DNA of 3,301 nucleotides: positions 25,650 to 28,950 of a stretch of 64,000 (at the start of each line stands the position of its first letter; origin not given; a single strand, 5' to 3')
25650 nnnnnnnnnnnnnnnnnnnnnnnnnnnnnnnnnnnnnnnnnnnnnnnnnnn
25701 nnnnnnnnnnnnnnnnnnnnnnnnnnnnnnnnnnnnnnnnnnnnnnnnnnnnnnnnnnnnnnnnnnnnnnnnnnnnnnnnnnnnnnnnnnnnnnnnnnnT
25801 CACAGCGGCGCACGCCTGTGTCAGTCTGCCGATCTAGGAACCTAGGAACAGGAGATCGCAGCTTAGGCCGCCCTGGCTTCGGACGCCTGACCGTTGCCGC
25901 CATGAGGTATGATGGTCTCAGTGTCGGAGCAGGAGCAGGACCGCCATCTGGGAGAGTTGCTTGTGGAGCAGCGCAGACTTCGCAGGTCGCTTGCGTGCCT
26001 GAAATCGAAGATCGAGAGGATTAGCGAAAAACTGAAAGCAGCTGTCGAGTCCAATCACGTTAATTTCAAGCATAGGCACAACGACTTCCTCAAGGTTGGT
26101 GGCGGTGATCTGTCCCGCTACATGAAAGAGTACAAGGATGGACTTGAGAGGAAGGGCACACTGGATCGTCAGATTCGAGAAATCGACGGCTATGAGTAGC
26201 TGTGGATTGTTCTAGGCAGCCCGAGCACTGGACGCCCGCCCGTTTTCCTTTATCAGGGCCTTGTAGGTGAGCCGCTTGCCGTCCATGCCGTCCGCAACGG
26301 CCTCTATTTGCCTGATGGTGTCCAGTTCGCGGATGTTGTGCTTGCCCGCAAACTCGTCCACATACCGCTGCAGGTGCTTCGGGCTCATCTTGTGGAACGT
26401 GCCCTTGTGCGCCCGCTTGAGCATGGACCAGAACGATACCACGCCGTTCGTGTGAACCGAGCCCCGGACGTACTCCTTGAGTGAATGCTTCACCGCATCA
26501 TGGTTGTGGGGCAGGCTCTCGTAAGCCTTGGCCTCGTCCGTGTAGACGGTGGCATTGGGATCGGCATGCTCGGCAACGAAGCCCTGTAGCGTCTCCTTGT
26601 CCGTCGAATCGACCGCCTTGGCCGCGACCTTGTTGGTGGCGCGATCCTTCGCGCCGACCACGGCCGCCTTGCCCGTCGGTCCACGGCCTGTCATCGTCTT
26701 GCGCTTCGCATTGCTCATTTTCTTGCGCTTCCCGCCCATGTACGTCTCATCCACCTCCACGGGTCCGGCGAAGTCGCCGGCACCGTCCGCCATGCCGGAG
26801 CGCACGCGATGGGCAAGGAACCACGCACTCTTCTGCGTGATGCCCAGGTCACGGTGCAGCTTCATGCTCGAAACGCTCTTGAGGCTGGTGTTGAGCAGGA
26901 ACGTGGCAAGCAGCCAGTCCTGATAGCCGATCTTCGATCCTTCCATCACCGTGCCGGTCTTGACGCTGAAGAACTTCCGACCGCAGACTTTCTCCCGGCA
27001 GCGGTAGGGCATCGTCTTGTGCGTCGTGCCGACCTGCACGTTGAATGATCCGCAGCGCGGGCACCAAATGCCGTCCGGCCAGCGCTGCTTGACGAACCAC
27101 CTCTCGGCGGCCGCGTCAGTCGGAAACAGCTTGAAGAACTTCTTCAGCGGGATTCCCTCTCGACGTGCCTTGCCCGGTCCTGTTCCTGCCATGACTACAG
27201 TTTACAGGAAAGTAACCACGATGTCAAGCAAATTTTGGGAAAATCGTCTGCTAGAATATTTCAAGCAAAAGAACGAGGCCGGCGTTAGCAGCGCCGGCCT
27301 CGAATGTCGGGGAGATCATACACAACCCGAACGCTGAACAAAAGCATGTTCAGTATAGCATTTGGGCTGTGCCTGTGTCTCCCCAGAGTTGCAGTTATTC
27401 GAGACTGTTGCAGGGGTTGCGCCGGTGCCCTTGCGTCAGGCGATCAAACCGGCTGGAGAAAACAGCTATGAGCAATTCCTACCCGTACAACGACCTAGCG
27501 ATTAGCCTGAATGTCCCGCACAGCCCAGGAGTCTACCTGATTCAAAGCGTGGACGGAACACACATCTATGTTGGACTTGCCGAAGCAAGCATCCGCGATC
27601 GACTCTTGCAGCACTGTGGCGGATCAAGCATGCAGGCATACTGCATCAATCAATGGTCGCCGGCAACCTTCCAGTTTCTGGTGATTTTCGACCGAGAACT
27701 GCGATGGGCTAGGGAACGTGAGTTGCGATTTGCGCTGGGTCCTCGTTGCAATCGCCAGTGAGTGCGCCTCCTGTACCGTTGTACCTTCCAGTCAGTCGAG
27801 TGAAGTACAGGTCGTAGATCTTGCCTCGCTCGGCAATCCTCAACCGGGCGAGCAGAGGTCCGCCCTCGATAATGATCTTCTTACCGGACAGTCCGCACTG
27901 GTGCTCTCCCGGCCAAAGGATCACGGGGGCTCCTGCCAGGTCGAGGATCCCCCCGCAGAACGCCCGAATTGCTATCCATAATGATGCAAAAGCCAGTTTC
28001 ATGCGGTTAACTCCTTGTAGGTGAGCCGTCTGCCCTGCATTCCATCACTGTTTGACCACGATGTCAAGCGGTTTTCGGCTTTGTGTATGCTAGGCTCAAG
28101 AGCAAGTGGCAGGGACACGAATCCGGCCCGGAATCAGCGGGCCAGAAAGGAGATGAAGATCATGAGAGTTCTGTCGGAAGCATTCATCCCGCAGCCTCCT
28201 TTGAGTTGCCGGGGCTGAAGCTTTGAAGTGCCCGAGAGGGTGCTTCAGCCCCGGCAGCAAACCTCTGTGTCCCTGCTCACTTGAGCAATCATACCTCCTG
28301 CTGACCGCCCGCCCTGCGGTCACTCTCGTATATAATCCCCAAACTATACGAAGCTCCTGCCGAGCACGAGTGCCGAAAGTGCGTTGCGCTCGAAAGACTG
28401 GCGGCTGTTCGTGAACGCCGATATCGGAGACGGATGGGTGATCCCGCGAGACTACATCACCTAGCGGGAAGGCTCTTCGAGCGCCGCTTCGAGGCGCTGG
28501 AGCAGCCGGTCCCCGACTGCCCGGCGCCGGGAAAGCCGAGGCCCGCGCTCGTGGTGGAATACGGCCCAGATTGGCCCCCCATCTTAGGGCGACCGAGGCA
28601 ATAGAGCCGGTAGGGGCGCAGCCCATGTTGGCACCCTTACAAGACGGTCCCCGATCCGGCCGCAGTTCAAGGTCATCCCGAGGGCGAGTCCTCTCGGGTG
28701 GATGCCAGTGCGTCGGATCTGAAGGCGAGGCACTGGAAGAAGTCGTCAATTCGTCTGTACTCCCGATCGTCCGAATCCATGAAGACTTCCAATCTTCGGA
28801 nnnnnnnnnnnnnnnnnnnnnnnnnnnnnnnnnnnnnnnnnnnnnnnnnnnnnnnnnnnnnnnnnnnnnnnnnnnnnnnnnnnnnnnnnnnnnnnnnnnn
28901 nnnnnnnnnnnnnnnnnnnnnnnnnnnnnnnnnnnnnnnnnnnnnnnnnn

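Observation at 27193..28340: Two diverged copies of a ~290-nt IS leader keep stem-loops at equivalent positions with different stem sequences: candidate structured RNA/regulatory end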

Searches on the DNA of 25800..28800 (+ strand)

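Call 4: search_rna_families(source=window, start=25800, end=28800, threshold=evalue, max_evalue=10)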
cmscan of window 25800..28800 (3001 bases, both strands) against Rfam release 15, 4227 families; matches with E-value up to 10: 4.
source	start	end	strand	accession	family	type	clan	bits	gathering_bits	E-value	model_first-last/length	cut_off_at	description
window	28453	28609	+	RF00222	IRES_Bag1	Cis-reg; IRES;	-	18.7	37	0.17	1-370/370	no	Bag-1 internal ribosome entry site (IRES)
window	27979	28050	-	RF00342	snoZ40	Gene; snRNA; snoRNA; CD-box;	-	17.2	50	7.2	1-73/73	no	Small nucleolar RNA Z40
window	28201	28262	+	RF03795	MIR6201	Gene; miRNA;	-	16.2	69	7.1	1-109/109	no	MIR6201 microRNA precursor family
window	26131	26205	+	RF00277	SNORD49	Gene; snRNA; snoRNA; CD-box;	CL00062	16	37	1.6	1-71/71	no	Small nucleolar RNA SNORD49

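Call 10: search_dna_similar(query=window:26150-28400:+, collection=plasmids, mode=distant, max_rows=25)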
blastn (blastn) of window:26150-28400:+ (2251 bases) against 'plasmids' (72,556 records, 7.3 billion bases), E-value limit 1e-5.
No match.

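Call 78: build_rna_model(alignment_id=A4, structure=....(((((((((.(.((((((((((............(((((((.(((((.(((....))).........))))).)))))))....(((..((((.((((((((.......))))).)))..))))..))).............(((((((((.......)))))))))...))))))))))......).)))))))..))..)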
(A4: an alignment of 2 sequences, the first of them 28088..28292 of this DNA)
Model R2 built from alignment A4 (2 sequences, 205 columns); structure: as given.
model positions 205; base pairs 59; branch points 2; effective number of sequences 0.81; information 0.59 bits per position. Calibrated on 0.2 Mb of random sequence (short: E-values are rough).
structure used (alignment columns):
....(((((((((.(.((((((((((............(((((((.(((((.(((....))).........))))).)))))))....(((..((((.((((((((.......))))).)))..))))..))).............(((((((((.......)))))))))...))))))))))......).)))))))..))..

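Call 79: search_with_rna_model(model_id=R2, sources=[window, L001, L003, L007, L008, L009, L010, L011, L012, L013, L014, L015, L016, L017, L019, L022, L023, L024, L027, L028, L029, L030, L031, L032, L033, L034, L035, L036, L037, L038, L039, L040, L041, L042, L045, L046, L047, L048, L049, L050, L051, L052, L053, L062, L064, L065, L066, L067, L068, L069, L072, L073, L077, L080, L082, L083, L084, L085, L086], max_evalue=1)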
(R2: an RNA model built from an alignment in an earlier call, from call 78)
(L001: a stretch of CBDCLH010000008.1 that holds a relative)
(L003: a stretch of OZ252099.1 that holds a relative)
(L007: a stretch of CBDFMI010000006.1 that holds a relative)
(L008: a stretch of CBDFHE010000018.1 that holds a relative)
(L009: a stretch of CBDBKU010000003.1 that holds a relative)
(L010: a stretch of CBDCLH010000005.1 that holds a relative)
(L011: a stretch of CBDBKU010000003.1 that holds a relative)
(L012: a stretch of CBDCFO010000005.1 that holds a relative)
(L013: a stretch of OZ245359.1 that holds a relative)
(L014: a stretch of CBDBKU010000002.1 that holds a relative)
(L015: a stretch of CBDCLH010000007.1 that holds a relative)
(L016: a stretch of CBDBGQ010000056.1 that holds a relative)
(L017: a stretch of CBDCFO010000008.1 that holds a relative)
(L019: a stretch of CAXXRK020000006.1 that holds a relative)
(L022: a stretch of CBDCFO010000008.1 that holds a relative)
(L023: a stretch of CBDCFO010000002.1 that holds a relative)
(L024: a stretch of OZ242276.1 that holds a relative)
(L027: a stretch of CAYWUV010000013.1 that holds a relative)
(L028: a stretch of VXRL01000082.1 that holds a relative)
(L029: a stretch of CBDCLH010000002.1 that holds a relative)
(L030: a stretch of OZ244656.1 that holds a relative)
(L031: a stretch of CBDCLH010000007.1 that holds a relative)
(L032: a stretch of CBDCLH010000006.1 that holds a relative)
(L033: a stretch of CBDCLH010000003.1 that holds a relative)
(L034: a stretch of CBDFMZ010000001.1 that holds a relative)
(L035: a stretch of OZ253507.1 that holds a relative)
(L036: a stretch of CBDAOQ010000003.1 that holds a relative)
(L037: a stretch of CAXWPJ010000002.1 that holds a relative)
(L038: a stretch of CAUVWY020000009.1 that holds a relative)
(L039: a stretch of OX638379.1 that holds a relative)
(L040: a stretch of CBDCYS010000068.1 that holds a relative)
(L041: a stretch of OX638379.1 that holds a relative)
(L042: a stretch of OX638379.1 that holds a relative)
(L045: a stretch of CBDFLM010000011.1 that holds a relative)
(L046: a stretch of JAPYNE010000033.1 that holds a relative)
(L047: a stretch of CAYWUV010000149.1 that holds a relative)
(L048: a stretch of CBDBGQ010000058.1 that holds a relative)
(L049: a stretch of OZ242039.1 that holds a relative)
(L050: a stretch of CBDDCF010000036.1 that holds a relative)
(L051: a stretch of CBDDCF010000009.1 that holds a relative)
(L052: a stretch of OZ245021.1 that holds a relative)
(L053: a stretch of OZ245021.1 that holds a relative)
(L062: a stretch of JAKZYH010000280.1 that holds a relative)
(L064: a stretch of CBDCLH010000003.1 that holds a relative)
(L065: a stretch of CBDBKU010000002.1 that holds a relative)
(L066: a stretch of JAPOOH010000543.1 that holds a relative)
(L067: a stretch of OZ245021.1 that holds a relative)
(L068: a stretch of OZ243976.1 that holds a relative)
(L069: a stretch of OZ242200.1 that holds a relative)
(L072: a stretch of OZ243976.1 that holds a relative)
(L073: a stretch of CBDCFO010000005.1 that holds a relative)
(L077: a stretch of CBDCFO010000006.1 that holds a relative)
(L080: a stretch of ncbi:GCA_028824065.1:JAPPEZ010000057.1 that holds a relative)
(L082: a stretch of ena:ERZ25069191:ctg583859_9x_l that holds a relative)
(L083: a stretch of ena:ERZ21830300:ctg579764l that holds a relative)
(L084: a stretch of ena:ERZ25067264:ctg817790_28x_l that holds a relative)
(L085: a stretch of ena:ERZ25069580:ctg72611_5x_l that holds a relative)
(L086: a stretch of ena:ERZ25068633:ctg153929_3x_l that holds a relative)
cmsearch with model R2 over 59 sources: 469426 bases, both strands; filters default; matches with E-value up to 1: 3.
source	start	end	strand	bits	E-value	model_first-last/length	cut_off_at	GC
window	28088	28292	-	250.8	2.9e-66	1-205/205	no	0.57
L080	4646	4842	+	229.8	1.5e-60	1-205/205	no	0.57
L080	4648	4844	-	32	1.7e-06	1-205/205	no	0.57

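Call 96: search_rna_families(sources=[L080, L066, L069, L086, L084, L082], threshold=gathering)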
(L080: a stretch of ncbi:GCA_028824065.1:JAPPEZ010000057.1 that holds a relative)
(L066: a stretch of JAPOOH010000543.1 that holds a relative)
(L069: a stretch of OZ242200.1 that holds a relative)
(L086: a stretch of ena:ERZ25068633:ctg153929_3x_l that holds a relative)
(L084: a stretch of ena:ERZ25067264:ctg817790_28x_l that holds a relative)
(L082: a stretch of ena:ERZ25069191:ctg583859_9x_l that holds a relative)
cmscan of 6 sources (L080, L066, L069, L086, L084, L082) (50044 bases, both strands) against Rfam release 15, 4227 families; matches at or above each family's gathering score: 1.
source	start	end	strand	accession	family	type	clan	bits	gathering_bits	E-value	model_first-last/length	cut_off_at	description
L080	7066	7168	+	RF00005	tRNA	Gene; tRNA;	CL00001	48.4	29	2.1e-07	1-71/71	no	tRNA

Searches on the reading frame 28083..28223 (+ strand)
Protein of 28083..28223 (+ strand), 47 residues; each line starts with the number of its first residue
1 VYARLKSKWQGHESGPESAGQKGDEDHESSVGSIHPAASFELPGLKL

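Call 58: find_homologous_proteins(query=A6, max_evalue=10)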
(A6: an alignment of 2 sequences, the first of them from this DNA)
Query A6 (2 sequences): no candidate shares three 5-residue words with the query. No homologue found.
